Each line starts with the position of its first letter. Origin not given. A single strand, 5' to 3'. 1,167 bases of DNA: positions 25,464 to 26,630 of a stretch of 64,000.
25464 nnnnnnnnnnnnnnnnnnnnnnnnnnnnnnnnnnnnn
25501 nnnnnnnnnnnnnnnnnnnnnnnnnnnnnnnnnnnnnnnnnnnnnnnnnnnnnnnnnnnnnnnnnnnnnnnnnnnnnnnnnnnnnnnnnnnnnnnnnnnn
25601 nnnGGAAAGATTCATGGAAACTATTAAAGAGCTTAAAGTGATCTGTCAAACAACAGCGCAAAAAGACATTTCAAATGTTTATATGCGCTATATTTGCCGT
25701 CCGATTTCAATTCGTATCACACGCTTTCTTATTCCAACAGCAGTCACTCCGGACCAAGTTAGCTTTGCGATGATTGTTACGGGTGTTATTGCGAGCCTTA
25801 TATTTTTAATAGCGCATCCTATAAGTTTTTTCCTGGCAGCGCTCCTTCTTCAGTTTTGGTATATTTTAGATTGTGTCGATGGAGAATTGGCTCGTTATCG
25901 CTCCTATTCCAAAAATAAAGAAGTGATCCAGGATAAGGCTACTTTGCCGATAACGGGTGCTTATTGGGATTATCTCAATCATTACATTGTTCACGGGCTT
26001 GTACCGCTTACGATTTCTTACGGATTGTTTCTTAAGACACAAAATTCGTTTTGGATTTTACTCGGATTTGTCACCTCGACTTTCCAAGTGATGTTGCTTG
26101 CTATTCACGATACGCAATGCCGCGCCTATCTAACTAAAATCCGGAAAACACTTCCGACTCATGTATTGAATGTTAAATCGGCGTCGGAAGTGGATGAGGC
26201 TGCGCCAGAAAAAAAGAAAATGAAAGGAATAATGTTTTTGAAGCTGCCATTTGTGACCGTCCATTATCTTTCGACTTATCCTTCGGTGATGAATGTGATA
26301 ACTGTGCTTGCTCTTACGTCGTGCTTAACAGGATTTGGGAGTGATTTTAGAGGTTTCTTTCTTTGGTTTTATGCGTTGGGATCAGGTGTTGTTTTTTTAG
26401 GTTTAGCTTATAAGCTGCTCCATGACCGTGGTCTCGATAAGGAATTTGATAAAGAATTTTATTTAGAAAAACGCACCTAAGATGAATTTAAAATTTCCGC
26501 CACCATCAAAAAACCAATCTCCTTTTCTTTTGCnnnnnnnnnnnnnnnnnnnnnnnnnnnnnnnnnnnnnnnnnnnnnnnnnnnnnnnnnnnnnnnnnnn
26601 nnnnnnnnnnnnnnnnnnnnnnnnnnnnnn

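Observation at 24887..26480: Cytidylate kinase and a CDP-alcohol phosphotransferase-family membrane protein directly downstream of ppm and ppd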

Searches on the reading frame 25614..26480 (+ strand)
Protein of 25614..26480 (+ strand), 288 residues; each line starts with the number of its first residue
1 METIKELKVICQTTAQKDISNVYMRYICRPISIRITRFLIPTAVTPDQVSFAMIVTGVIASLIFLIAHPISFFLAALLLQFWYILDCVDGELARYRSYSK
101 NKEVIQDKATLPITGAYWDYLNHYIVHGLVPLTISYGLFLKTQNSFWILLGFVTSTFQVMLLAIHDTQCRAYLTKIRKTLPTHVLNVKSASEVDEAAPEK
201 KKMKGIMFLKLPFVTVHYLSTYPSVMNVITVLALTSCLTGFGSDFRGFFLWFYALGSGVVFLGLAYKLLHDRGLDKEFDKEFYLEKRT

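Call 3: search_protein_families(library=pfam, proteins=[window:25614-26480:+], max_evalue=0.01)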
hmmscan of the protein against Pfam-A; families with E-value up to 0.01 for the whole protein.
window:25614-26480:+ (288 aa): 1 family
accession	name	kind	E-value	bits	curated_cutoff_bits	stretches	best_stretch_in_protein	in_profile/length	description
PF01066.26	CDP-OH_P_transf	-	0.00015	22.6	22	1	45-97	3-53/152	CDP-alcohol phosphatidyltransferase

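Call 4: search_protein_families(library=ncbifam, proteins=[window:25614-26480:+], max_evalue=0.01)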
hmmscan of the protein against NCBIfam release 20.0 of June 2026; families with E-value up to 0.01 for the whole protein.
window:25614-26480:+ (288 aa): 3 families
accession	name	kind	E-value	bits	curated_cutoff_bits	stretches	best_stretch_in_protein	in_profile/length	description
NF041135.1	IPPtranDIPPsyn_Thcocales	equivalog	6.6e-11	41.8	580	1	8-96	215-298/419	bifunctional L-myo-inositol-1-phosphate cytidylyltransferase/CDP-L-myo-inositol myo-inositolphosphotransferase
NF040950.1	archin_ph_syn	equivalog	1.8e-06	28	180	1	29-97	9-75/191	archaetidylinositol phosphate synthase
NF045883.1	PIPSynth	equivalog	2.4e-05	24.1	170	1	26-98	5-75/197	phosphatidylinositol phosphate synthase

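Call 5: find_homologous_proteins(query=window:25614-26480:+)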
Query window:25614-26480:+ (288 aa): 96 proteins with E <= 0.001 among 1022 candidates.
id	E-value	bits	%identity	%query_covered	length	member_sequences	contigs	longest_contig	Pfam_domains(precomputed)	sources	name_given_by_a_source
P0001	4.1e-189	645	100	100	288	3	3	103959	-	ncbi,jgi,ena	-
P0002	2.6e-154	531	81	100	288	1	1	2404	-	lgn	-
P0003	1.2e-100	355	57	100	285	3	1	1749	-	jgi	-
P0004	1.0e-96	342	56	100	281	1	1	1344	-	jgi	jgi:hypothetical protein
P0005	3.7e-95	337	58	98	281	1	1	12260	-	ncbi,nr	ncbi:MAG TPA: hypothetical protein VL688_12085 [Verrucomicrobiae bacterium]|nr:hypothetical protein 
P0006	1.2e-94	335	56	99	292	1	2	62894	-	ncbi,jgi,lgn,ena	-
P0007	2.1e-93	331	53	100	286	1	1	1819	-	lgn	-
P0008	6.8e-93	330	54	100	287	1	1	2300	-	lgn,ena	-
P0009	7.6e-92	326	56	99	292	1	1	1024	-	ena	-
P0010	1.5e-91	325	58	98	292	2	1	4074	-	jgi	-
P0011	4.6e-91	324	55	100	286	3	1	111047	-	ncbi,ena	-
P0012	5.5e-90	320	56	100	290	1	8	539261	-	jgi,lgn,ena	-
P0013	4.6e-89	317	53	99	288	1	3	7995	-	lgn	-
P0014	1.1e-88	316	57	98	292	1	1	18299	-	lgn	-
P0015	1.4e-88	315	53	100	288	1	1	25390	-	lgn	-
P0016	1.7e-86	309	52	98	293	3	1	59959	-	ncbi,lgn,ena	ncbi:MAG: hypothetical protein WCU74_06800 [Candidatus Omnitrophota bacterium]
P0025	1.4e-69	253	46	98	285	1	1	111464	-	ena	-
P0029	3.4e-67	245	44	98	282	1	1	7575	PF01066.27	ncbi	-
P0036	5.7e-65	238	44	98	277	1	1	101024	-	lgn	-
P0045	7.5e-62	228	40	98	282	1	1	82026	-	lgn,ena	-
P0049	1.3e-56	211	42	100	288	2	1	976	PF01066.27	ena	-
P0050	5.8e-52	195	41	90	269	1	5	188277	-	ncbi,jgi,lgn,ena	-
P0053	3.3e-12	65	37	45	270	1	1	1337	PF01066.27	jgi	jgi:CDP-alcohol phosphatidyltransferase-like enzyme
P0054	4.1e-12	65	27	81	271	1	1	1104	PF01066.27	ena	-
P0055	9.7e-12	63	38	39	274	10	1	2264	PF01066.27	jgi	jgi:phosphatidylglycerophosphate synthase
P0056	1.9e-11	62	38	45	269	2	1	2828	PF01066.27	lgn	-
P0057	3.2e-11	62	37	39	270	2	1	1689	PF01066.27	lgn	-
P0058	7.5e-11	60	34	52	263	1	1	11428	PF01066.27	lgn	-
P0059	1.4e-10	60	36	45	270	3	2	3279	PF01066.27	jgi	-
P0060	2.1e-10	59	36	41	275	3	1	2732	PF01066.27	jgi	jgi:phosphatidylglycerophosphate synthase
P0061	2.6e-10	59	40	38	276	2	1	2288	PF01066.27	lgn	-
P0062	2.9e-10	59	38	38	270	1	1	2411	PF01066.27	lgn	-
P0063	4.7e-10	58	36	45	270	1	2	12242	PF01066.27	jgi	jgi:phosphatidylglycerophosphate synthase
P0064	5.2e-10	58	33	57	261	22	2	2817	PF01066.27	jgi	jgi:phosphatidylglycerophosphate synthase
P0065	5.9e-10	57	36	45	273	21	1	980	PF01066.27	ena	-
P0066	6.2e-10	57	37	38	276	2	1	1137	PF01066.27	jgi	jgi:CDP-alcohol phosphatidyltransferase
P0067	6.3e-10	57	38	38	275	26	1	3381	PF01066.27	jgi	jgi:CDP-alcohol phosphatidyltransferase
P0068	8.8e-10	57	39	38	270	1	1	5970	PF01066.27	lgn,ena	-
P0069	9.8e-10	57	34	48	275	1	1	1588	PF01066.27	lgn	-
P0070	5.6e-9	54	36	38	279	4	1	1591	PF01066.27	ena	-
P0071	2.9e-8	52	37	38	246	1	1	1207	PF01066.27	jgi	jgi:phosphatidylglycerophosphate synthase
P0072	8.5e-8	50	39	24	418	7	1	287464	PF19365.5,PF01066.27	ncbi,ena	-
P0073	1.3e-6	46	29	47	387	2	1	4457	PF19365.5,PF01066.27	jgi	jgi:hypothetical protein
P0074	1.9e-6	46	27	60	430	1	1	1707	PF19365.5,PF01066.27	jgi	jgi:phosphatidylglycerophosphate synthase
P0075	4.5e-6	45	32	43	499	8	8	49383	PF19365.5,PF01066.27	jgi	jgi:phosphatidylglycerophosphate synthase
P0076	6.3e-6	44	32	43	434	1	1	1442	PF19365.5,PF01066.27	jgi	jgi:phosphatidylserine synthase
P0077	1.7e-5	43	30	43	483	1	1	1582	PF19365.5,PF01066.27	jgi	jgi:hypothetical protein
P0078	1.7e-5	43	42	23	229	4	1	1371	PF01066.27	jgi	jgi:phosphatidylglycerophosphate synthase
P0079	3.1e-5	42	41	25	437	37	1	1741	PF01066.27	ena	-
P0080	3.3e-5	42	32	43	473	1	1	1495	PF19365.5,PF01066.27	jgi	jgi:hypothetical protein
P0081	4.1e-5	42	29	51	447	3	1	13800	PF01066.27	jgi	-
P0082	4.1e-5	42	30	43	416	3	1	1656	PF19365.5,PF01066.27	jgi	jgi:phosphatidylglycerophosphate synthase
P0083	5.0e-5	41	26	55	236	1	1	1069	PF01066.27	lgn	-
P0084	5.1e-5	41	27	65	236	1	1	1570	PF01066.27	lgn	-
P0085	7.1e-5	41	32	43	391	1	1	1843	PF19365.5,PF01066.27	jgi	jgi:phosphatidylglycerophosphate synthase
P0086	7.2e-5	41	28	68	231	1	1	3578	PF01066.27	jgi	jgi:phosphatidylglycerophosphate synthase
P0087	7.8e-5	41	30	43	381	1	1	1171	PF19365.5,PF01066.27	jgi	jgi:phosphatidylglycerophosphate synthase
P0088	8.6e-5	41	35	33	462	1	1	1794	PF01066.27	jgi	jgi:hypothetical protein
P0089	1.1e-4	40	30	47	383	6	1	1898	PF19365.5,PF01066.27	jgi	jgi:hypothetical protein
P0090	1.1e-4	40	32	43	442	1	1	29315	PF01066.27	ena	-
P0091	1.4e-4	40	31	43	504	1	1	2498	PF19365.5,PF01066.27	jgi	jgi:phosphatidylglycerophosphate synthase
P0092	1.8e-4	40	31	43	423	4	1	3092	PF01066.27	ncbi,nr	ncbi:MAG: CDP-alcohol phosphatidyltransferase family protein [Actinobacteria bacterium]|nr:CDP-alcoh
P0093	2.3e-4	39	33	40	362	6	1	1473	PF19365.5,PF01066.27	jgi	jgi:phosphatidylglycerophosphate synthase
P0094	3.1e-4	39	32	38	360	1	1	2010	PF19365.5,PF01066.27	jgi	jgi:phosphatidylglycerophosphate synthase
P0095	4.9e-4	38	32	38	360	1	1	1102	PF19365.5,PF01066.27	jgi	jgi:phosphatidylserine synthase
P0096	9.4e-4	37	31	43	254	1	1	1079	PF01066.27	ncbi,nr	ncbi:MAG: CDP-alcohol phosphatidyltransferase family protein, partial [Actinobacteria bacterium]|nr:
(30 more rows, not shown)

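Call 6: find_encoding_contigs(protein=window:25614-26480:+, flank=10000, max_places=6)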
Protein window:25614-26480:+ (288 aa): 4 contigs read that carry it; 4 places shown.
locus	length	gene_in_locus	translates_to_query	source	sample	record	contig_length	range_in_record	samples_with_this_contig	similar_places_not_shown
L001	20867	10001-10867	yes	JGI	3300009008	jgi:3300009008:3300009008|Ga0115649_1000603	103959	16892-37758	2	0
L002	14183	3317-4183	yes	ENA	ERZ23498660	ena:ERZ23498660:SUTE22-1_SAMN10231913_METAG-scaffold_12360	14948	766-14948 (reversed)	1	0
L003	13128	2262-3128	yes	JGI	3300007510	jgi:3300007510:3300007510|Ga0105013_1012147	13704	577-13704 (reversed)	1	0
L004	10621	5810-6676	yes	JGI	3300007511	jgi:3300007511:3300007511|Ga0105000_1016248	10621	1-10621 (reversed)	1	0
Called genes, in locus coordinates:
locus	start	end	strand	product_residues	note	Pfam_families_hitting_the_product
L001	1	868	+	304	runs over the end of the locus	PF13489:Methyltransf_23, PF08241:Methyltransf_11, PF08242:Methyltransf_12, PF13649:Methyltransf_25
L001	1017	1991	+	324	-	PF01370:Epimerase, PF04321:RmlD_sub_bind, PF16363:GDP_Man_Dehyd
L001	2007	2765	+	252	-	PF00535:Glycos_transf_2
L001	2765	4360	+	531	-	PF13231:PMT_2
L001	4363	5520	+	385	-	PF01041:DegT_DnrJ_EryC1, PF00155:Aminotran_1_2, PF00266:Aminotran_5 (weak), PF01053:Cys_Met_Meta_PP (weak), PF01212:Beta_elim_lyase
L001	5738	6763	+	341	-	PF04055:Radical_SAM, PF13186:SPASM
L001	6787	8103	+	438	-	PF01467:CTP_transf_like, PF13714:PEP_mutase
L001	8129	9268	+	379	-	PF02776:TPP_enzyme_N, PF02775:TPP_enzyme_C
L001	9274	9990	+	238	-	PF02224:Cytidylate_kin, PF13189:Cytidylate_kin2, PF13238:AAA_18 (weak)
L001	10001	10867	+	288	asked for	-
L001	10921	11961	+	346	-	-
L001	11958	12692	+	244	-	PF02348:CTP_transf_3, PF12804:NTP_transf_3 (weak)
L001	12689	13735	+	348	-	PF01408:GFO_IDH_MocA, PF22725:GFO_IDH_MocA_C3, PF02894:GFO_IDH_MocA_C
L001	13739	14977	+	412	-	PF01041:DegT_DnrJ_EryC1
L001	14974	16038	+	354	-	PF03102:NeuB, PF08666:SAF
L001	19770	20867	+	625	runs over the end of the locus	PF27859:LIC12162 (weak)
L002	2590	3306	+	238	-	PF02224:Cytidylate_kin, PF13189:Cytidylate_kin2, PF13238:AAA_18 (weak)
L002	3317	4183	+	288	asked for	-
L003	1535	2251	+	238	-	PF02224:Cytidylate_kin, PF13189:Cytidylate_kin2, PF13238:AAA_18 (weak)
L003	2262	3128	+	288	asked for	-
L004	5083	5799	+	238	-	PF02224:Cytidylate_kin, PF13189:Cytidylate_kin2, PF13238:AAA_18 (weak)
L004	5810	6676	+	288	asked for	-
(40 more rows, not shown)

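Call 9: find_related_loci(query=A1, collection=genome_contigs, flank=10000)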
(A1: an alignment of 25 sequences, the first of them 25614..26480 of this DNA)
Query A1 (288 aa) in genome_contigs; peptide patterns used: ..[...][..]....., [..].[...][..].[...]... (x = any residue, [..] = any of these).
82 stretches matched a pattern; 21 encode a relative of the query (tblastn E <= 1e-3); 21 distinct loci.
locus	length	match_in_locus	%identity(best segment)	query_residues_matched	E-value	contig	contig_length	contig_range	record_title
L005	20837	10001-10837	57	1-282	1e-98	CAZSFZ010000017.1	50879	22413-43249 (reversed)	MAG TPA_asm: uncultured bacterium isolate binchicken_co117_453 genome assembly, contig: NODE_1244_length_50879_cov_10.15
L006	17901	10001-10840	52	1-282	3e-90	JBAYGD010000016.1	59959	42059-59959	MAG: Candidatus Omnitrophota bacterium isolate SO_2016_GW1_117 scaffold01036_OW334_2016, whole genome shotgun sequence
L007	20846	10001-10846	43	1-288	2e-75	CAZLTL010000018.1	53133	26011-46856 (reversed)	MAG TPA_asm: uncultured bacterium isolate SRP300315_co1_21 genome assembly, contig: NODE_309_length_53133_cov_8.569633,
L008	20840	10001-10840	47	1-282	6e-83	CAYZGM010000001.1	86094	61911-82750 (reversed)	MAG TPA_asm: uncultured Planctomycetia bacterium isolate binchicken_co248_287 genome assembly, contig: NODE_178_length_8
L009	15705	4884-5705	45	1-284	5e-74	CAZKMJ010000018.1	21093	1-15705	MAG TPA_asm: uncultured bacterium isolate SRP342105_co1_334 genome assembly, contig: NODE_3331_length_21093_cov_4.662040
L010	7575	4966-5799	44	1-282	2e-73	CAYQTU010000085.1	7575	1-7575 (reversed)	MAG TPA_asm: uncultured bacterium isolate binchicken_co117_27 genome assembly, contig: NODE_16846_length_7575_cov_4.2627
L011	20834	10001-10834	44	1-282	9e-71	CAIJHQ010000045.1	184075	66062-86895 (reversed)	MAG: Candidatus Omnitrophica bacterium isolate AM-sed-core1-D1_bin-136 genome assembly, contig: bin-136:45/68, whole gen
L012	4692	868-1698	43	1-285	6e-71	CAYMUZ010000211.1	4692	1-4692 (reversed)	MAG TPA_asm: uncultured bacterium isolate binchicken_co203_628 genome assembly, contig: k141_808209, whole genome shotgu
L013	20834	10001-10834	44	1-282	4e-70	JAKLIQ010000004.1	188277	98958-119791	MAG: Candidatus Omnitrophota bacterium isolate RA.bin90 RA.bin90_4, whole genome shotgun sequence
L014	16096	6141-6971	41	1-286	9e-64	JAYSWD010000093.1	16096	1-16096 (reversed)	MAG: Candidatus Omnitrophota bacterium isolate GFS_12873 GFS_12873_92, whole genome shotgun sequence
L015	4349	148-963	43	1-282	1e-63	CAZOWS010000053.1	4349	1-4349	MAG TPA_asm: uncultured Actinomycetota bacterium isolate binchicken_co203_618 genome assembly, contig: k141_2154231, who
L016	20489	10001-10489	28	31-218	4e-11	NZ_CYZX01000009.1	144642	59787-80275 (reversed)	Clostridium disporicum strain 2789STDY5834856, whole genome shotgun sequence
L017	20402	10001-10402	29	20-162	3e-11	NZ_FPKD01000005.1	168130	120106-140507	Olsenella sp. kh2p3, whole genome shotgun sequence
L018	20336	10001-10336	31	31-153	5e-10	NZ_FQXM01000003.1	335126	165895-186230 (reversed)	Clostridium grantii DSM 8605, whole genome shotgun sequence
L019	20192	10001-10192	31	31-94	6e-8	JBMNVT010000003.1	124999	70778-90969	MAG: Acutalibacteraceae bacterium isolate SBF912SR2HQ0066 scaffold_525_c1, whole genome shotgun sequence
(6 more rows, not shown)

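Call 10: find_related_loci(query=A1, collection=metagenome_contigs, flank=10000)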
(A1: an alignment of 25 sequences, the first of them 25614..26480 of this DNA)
Query A1 (288 aa) in metagenome_contigs; peptide patterns used: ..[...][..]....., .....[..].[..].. (x = any residue, [..] = any of these).
111 stretches matched a pattern; 52 encode a relative of the query (tblastn E <= 1e-3); 52 distinct loci.
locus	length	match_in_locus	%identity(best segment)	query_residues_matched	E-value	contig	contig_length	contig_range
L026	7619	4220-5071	57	1-287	8e-108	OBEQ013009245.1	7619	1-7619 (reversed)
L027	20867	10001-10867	56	1-286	7e-102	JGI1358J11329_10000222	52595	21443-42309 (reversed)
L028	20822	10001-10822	55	1-287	2e-98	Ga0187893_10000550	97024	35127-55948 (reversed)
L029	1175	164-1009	55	1-285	2e-105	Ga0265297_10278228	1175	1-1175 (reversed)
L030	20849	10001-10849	56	1-287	3e-96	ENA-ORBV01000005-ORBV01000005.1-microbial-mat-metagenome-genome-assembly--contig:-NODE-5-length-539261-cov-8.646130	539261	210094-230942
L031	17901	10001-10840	52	1-282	4e-90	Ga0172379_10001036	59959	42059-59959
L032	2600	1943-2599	57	1-223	2e-83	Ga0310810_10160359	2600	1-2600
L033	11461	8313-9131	46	1-282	7e-75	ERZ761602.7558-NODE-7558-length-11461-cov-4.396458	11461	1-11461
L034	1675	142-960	43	1-282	9e-75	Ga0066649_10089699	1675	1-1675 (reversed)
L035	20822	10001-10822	44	1-282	9e-71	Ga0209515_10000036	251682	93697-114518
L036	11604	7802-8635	44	1-282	5e-70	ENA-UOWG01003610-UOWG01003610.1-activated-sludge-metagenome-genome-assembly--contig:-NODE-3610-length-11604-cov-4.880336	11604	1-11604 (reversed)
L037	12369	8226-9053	44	1-282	2e-68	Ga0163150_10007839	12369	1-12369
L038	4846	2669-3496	42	1-287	9e-65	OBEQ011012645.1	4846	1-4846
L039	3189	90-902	42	2-282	3e-63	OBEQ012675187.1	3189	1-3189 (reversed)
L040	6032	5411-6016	47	1-202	2e-60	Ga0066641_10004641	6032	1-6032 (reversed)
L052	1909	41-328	33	31-138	8e-12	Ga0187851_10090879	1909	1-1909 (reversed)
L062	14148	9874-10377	24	12-177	1e-8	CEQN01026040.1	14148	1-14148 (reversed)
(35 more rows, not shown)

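Call 15: find_encoding_contigs(protein=P0050, flank=10000, max_places=1)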
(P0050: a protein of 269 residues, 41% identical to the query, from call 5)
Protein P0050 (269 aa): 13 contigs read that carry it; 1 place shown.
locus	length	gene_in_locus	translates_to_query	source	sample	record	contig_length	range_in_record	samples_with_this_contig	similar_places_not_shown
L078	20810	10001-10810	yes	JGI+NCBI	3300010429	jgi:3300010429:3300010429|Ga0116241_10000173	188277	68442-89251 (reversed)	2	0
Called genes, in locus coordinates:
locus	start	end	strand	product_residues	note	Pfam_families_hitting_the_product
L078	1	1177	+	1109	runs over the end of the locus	PF13489:Methyltransf_23, PF08241:Methyltransf_11, PF08242:Methyltransf_12, PF13649:Methyltransf_25, PF13847:Methyltransf_31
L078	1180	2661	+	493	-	PF13231:PMT_2 (weak)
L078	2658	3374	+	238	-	PF00535:Glycos_transf_2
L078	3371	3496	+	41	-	-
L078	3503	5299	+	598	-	PF13231:PMT_2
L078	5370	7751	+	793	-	PF01326:PPDK_N (faint), PF00391:PEP-utilizers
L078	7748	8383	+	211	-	PF07722:Peptidase_C26, PF00117:GATase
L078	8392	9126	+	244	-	PF00483:NTP_transferase, PF12804:NTP_transf_3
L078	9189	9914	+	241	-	PF02224:Cytidylate_kin, PF13238:AAA_18 (faint)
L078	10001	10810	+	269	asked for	-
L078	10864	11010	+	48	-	-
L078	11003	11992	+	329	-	PF01073:3Beta_HSD, PF01370:Epimerase, PF02719:Polysacc_synt_2, PF04321:RmlD_sub_bind, PF05368:NmrA, PF07993:NAD_binding_4, PF13460:NAD_binding_10, PF16363:GDP_Man_Dehyd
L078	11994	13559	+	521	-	PF01467:CTP_transf_like, PF00294:PfkB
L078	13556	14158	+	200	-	PF13580:SIS_2, PF01380:SIS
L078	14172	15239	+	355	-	PF04055:Radical_SAM, PF13186:SPASM (weak)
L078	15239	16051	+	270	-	PF00456:Transketolase_N, PF13292:DXP_synthase_N, PF00676:E1_dh (weak), PF02775:TPP_enzyme_C (weak)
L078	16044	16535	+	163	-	PF02779:Transket_pyr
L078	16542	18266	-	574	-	-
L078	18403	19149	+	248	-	PF00535:Glycos_transf_2, PF13641:Glyco_tranf_2_3 (weak)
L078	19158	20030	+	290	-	PF13489:Methyltransf_23, PF13847:Methyltransf_31, PF08241:Methyltransf_11, PF08242:Methyltransf_12, PF13649:Methyltransf_25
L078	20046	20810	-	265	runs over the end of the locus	PF00106:adh_short, PF08659:KR, PF13561:adh_short_C2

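Call 16: find_encoding_contigs(protein=P0012, flank=10000, max_places=1)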
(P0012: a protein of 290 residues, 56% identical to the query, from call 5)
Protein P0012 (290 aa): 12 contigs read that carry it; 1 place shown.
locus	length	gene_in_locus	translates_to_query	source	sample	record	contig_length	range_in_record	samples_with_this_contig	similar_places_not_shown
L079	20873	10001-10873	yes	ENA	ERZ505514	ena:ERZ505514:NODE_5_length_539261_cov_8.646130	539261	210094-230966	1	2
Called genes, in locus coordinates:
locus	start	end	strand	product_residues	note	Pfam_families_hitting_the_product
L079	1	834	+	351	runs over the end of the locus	PF01408:GFO_IDH_MocA, PF02894:GFO_IDH_MocA_C, PF22725:GFO_IDH_MocA_C3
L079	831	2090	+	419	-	PF01041:DegT_DnrJ_EryC1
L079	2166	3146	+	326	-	PF01370:Epimerase, PF02719:Polysacc_synt_2, PF04321:RmlD_sub_bind (weak), PF01073:3Beta_HSD, PF07993:NAD_binding_4, PF16363:GDP_Man_Dehyd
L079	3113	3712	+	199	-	PF25084:LbH_EIF2B (weak), PF25087:GMPPB_C (faint), PF14602:Hexapep_2 (faint), PF00132:Hexapep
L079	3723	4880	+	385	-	PF25840:Ulvan_lyase_N (faint)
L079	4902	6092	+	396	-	PF02350:Epimerase_2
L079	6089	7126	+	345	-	PF13439:Glyco_transf_4 (faint), PF00534:Glycos_transf_1, PF13692:Glyco_trans_1_4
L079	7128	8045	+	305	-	PF13489:Methyltransf_23, PF08241:Methyltransf_11, PF08242:Methyltransf_12, PF13649:Methyltransf_25, PF13847:Methyltransf_31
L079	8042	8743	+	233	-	PF07021:MetW (weak), PF13847:Methyltransf_31, PF08241:Methyltransf_11, PF08242:Methyltransf_12 (weak), PF13649:Methyltransf_25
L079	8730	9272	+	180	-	PF00293:NUDIX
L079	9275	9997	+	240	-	PF02224:Cytidylate_kin, PF13238:AAA_18 (faint)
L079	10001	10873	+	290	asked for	-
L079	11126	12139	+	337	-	PF01073:3Beta_HSD, PF01370:Epimerase, PF02719:Polysacc_synt_2, PF04321:RmlD_sub_bind, PF05368:NmrA (weak), PF08659:KR (weak), PF13460:NAD_binding_10, PF16363:GDP_Man_Dehyd, +1 more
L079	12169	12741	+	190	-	PF13302:Acetyltransf_3, PF00583:Acetyltransf_1, PF13420:Acetyltransf_4, PF13523:Acetyltransf_8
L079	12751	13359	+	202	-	PF00117:GATase, PF07722:Peptidase_C26 (faint)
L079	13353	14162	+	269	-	PF00977:His_biosynth, PF01207:Dus (faint)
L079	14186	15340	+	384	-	-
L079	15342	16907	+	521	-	PF04909:Amidohydro_2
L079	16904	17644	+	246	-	PF00551:Formyl_trans_N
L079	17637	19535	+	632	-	-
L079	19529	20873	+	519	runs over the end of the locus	PF13231:PMT_2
